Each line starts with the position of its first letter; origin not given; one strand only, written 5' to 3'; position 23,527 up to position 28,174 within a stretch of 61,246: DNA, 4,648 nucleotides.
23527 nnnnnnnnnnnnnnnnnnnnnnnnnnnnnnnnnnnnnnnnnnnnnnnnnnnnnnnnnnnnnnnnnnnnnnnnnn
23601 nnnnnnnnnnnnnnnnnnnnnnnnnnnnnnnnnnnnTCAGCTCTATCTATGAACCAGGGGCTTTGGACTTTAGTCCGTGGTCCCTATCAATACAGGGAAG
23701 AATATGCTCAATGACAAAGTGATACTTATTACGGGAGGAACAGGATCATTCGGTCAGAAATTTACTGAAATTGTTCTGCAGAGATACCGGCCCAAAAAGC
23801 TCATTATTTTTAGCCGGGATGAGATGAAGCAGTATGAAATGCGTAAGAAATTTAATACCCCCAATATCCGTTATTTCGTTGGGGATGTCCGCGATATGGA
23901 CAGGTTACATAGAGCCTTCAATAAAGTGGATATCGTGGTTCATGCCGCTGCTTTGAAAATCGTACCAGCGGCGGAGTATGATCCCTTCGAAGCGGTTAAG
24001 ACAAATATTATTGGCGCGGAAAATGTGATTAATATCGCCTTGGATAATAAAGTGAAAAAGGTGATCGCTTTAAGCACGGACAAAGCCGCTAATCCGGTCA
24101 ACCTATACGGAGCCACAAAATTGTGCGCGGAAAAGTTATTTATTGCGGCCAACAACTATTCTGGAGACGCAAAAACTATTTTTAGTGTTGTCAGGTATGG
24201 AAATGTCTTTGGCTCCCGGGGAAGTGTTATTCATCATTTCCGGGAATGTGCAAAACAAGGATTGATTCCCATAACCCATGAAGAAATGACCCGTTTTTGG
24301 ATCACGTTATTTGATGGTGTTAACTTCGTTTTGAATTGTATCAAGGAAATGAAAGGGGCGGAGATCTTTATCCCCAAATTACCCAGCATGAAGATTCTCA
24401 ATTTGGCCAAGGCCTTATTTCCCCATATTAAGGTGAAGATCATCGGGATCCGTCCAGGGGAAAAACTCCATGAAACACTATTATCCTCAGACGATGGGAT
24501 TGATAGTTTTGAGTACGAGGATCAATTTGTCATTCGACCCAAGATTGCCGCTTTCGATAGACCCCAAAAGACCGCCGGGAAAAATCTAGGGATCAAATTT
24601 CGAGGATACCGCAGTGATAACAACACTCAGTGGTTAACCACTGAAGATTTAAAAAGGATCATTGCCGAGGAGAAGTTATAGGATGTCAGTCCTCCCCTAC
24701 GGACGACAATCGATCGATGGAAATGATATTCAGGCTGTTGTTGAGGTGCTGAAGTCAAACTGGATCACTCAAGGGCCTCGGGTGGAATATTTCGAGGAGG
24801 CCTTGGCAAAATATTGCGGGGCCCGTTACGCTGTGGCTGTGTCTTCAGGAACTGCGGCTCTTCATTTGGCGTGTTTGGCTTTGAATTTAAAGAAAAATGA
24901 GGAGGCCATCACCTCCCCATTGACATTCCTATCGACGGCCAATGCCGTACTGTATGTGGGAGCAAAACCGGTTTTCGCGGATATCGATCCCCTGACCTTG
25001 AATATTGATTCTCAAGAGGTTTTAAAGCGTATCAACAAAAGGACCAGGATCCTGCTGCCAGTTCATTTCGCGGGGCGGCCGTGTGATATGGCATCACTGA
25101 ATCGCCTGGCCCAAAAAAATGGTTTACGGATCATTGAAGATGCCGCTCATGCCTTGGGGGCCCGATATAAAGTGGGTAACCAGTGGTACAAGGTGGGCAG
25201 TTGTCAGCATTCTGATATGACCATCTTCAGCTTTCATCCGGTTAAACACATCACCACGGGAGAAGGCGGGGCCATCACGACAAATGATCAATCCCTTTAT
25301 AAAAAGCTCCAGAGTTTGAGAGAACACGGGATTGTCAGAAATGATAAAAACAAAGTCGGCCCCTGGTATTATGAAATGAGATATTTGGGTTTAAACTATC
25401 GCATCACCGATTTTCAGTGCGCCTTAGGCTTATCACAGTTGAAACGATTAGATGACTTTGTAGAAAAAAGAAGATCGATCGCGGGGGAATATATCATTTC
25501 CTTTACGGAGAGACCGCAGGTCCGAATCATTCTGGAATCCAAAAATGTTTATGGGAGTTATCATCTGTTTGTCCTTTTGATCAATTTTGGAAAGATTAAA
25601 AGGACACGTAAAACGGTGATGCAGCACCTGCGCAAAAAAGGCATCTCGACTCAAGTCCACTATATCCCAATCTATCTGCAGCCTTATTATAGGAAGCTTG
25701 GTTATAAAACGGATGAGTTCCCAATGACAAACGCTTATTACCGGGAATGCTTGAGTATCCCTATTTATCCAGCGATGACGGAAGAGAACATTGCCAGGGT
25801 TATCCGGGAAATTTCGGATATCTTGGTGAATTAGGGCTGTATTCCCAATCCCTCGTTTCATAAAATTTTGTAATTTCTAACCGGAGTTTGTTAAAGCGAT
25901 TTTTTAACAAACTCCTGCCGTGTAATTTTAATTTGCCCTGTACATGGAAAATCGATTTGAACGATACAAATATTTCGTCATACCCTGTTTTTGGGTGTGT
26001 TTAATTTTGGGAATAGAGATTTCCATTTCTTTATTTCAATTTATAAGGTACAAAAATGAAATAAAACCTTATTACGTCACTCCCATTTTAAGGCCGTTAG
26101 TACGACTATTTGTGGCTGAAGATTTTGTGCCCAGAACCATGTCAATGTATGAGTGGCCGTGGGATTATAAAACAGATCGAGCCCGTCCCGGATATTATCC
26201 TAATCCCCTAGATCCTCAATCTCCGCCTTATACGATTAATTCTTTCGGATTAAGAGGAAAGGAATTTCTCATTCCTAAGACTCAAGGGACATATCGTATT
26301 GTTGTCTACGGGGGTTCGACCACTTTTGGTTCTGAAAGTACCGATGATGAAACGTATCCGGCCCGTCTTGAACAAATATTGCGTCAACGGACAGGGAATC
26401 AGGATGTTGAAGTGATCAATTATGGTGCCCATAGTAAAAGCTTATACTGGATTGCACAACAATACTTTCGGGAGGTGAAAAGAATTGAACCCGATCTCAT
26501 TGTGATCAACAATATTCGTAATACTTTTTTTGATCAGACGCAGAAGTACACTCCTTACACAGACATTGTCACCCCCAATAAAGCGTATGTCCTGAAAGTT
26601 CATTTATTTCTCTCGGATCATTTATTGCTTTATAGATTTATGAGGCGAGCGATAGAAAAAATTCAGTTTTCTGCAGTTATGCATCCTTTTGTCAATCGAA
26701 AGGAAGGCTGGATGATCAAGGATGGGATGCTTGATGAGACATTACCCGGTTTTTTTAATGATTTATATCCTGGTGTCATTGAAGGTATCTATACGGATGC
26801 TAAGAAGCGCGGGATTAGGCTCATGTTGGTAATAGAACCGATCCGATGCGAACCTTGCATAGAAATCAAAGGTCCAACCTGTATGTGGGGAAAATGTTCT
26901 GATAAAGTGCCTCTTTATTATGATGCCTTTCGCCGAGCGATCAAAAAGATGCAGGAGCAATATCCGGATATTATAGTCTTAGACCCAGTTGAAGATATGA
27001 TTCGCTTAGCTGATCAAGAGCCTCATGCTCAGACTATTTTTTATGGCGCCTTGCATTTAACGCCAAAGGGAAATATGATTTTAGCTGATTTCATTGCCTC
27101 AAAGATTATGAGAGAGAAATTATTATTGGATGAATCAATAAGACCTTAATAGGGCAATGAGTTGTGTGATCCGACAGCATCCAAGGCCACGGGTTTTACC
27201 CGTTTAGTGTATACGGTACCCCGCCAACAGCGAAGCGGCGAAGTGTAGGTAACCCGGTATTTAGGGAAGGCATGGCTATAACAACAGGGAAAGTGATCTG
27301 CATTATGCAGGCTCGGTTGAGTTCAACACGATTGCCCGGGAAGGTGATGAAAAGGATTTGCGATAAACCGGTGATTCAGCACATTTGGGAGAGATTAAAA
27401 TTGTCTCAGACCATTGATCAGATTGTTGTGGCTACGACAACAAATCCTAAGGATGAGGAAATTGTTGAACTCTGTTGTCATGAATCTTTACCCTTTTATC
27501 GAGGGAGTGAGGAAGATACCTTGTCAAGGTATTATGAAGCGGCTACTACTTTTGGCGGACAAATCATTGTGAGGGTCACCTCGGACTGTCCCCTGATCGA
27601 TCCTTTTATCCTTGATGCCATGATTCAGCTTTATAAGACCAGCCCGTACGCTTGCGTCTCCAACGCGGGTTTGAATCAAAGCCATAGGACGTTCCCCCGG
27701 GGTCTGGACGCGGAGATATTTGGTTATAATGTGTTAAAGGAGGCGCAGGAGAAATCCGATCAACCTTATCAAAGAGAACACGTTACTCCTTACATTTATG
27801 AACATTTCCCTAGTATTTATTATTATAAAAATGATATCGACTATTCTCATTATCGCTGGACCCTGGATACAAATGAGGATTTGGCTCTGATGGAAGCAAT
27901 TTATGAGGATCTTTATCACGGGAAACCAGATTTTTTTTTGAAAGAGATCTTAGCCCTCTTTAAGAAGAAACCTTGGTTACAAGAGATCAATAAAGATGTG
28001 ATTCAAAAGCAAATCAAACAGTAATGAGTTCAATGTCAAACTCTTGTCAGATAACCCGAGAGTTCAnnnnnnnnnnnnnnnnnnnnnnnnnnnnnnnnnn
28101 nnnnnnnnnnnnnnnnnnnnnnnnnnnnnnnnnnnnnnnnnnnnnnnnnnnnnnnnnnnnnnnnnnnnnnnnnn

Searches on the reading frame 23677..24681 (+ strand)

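Call 8: search_protein_families(library=pfam, proteins=[window:23677-24681:+], max_evalue=0.001)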
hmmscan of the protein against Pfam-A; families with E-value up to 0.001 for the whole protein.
window:23677-24681:+ (334 aa): 10 families
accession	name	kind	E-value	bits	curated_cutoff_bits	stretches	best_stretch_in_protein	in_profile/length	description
PF02719.21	Polysacc_synt_2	-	2.8e-99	332.4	20.2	1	16-287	1-292/293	Polysaccharide biosynthesis protein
PF01370.27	Epimerase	-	1.3e-21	77.6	20.9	1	16-224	1-227/240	NAD dependent epimerase/dehydratase family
PF01073.25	3Beta_HSD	-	3.6e-17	62.7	22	1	17-195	1-200/280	3-beta hydroxysteroid dehydrogenase/isomerase family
PF16363.11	GDP_Man_Dehyd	-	3.5e-13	50.2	27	1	17-136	1-131/332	GDP-mannose 4,6 dehydratase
PF04321.23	RmlD_sub_bind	-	4.4e-11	42.8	27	1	16-183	3-157/287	RmlD substrate binding domain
PF13460.12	NAD_binding_10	-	1.3e-08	35.3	27.2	1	20-140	1-104/184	NAD(P)H-binding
PF07993.18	NAD_binding_4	-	3.3e-08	33.5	20.1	1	18-139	1-141/258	Male sterility protein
PF05368.20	NmrA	-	7.5e-07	29.5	27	1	13-100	2-79/298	NmrA-like family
PF08659.16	KR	-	3.7e-05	24.1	22.6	1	16-91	3-89/180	KR domain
PF00106.31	adh_short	-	0.00019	21.4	26.6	1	14-153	1-158/195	short chain dehydrogenase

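Call 78: search_protein_families(library=ncbifam, proteins=[window:23677-24681:+], max_evalue=1e-10)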
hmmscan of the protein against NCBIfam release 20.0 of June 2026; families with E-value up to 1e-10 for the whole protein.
window:23677-24681:+ (334 aa): 8 families
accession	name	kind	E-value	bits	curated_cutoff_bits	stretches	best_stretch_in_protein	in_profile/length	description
TIGR03589.1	PseB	equivalog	4.5e-147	489.2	407.75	1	10-328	1-323/324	UDP-N-acetylglucosamine 4,6-dehydratase (inverting)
TIGR04130.1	FnlA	equivalog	2.8e-74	250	730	1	10-329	1-325/337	UDP-N-acetylglucosamine 4,6-dehydratase/5-epimerase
TIGR04180.1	EDH_00030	hypoth_equivalog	1.7e-16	60.2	475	1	16-136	1-123/297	NAD-dependent 4,6-dehydratase LegB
TIGR01179.1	galE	equivalog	3e-13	49.3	262.3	1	16-184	2-183/332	UDP-glucose 4-epimerase GalE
TIGR02622.1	CDP_4_6_dhtase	equivalog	2.4e-12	46.7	278.45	1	12-138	3-133/352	CDP-glucose 4,6-dehydratase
TIGR01181.1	dTDP_gluc_dehyt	equivalog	3.4e-11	42.8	365.1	1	16-137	2-128/321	dTDP-glucose 4,6-dehydratase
NF041293.1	G6PDh_Azf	equivalog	5e-11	42.5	400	0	13-139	2-120/252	NAD-dependent glucose-6-phosphate dehydrogenase Azf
TIGR01214.1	rmlD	equivalog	6.7e-11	41.8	224.05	0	16-186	2-157/285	dTDP-4-dehydrorhamnose reductase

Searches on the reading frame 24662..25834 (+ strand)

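Call 8: search_protein_families(library=pfam, proteins=[window:24662-25834:+], max_evalue=0.001)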
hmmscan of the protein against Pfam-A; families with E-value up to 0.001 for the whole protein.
window:24662-25834:+ (390 aa): 4 families
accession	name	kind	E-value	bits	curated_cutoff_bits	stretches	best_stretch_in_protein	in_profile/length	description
PF01041.23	DegT_DnrJ_EryC1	-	4.3e-121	405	19.8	1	17-384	2-359/360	DegT/DnrJ/EryC1/StrS aminotransferase family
PF00155.27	Aminotran_1_2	-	5.7e-06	26.2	19.7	1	42-168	45-193/361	Aminotransferase class I and II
PF01212.27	Beta_elim_lyase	-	6.2e-06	26.2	27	1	39-329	32-236/288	Beta-eliminating lyase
PF01053.26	Cys_Met_Meta_PP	-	1.8e-05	23.9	27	1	37-161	50-174/381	Cys/Met metabolism PLP-dependent enzyme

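Call 78: search_protein_families(library=ncbifam, proteins=[window:24662-25834:+], max_evalue=1e-10)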
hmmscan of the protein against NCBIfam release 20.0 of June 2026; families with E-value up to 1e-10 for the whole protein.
window:24662-25834:+ (390 aa): 7 families
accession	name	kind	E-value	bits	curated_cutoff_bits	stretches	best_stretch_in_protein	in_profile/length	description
TIGR03588.1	PseC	equivalog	2.4e-151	504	423.5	1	11-388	2-380/380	UDP-4-amino-4,6-dideoxy-N-acetyl-beta-L-altrosamine transaminase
NF008658.2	PRK11658.1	equivalog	6.5e-88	294.9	631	1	9-388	3-377/379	UDP-4-amino-4-deoxy-L-arabinose aminotransferase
TIGR04181.1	NHT_00031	hypoth_equivalog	2.5e-74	250.3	420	1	18-367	8-357/359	LegC family aminotransferase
NF008687.0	PRK11706.1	equivalog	8.5e-71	238.7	375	1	11-387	2-373/375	dTDP-4-amino-4,6-dideoxygalactose transaminase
NF011936.0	PRK15407.1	equivalog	8.1e-58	196.1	423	2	9-223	35-251/440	lipopolysaccharide biosynthesis protein RfbH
TIGR04427.1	PLP_DesI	equivalog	1.4e-55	189.1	650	1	28-382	40-377/390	dTDP-4-dehydro-6-deoxyglucose aminotransferase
TIGR02379.1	ECA_wecE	subfamily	9.9e-55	185.8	434.85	1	11-388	2-375/376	dTDP-4-amino-4,6-dideoxy-D-glucose transaminase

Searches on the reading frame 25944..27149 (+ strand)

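Call 8: search_protein_families(library=pfam, proteins=[window:25944-27149:+], max_evalue=0.001)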
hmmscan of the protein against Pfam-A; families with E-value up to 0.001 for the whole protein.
window:25944-27149:+ (401 aa): 2 families
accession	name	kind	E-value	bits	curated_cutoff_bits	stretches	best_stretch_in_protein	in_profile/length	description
PF13472.12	Lipase_GDSL_2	-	5.4e-07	30.7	32.9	1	122-377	2-176/178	GDSL-like Lipase/Acylhydrolase family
PF25182.1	NonGDSL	-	4e-06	26.8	80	1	113-187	24-99/220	Non-GDSL lipase-like family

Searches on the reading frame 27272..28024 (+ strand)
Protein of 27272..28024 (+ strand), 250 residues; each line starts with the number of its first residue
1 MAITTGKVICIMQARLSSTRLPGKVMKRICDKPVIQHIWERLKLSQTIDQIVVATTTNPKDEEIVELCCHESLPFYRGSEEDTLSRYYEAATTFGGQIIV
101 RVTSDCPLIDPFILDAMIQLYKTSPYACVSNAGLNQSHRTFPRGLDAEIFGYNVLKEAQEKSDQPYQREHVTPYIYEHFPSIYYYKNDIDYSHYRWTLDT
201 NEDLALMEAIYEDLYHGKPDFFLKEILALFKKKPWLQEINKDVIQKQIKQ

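Call 8: search_protein_families(library=pfam, proteins=[window:27272-28024:+], max_evalue=0.001)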
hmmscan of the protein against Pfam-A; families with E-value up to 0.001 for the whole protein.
window:27272-28024:+ (250 aa): 2 families
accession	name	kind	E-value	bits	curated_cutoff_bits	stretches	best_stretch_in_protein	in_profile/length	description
PF02348.25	CTP_transf_3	-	7e-34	118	22.6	1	9-195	1-183/217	Cytidylyltransferase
PF12804.13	NTP_transf_3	-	7.1e-05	23.5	27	1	24-130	16-120/160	MobA-like NTP transferase domain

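Call 78: search_protein_families(library=ncbifam, proteins=[window:27272-28024:+], max_evalue=1e-10)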
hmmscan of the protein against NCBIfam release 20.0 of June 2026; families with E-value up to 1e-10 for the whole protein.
window:27272-28024:+ (250 aa): 4 families
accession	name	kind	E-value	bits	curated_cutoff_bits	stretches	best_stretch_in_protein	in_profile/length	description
NF009905.0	PRK13368.1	subfamily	2.7e-20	72.7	255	1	7-132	2-125/243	3-deoxy-manno-octulosonate cytidylyltransferase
NF003952.0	PRK05450.1-5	subfamily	3.8e-18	65.5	193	1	7-127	2-122/250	3-deoxy-manno-octulosonate cytidylyltransferase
NF003950.0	PRK05450.1-3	subfamily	8.6e-17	61.3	234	1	7-197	2-194/248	3-deoxy-manno-octulosonate cytidylyltransferase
NF003948.0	PRK05450.1-1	equivalog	1.1e-12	47.8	281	1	5-127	3-126/248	3-deoxy-manno-octulosonate cytidylyltransferase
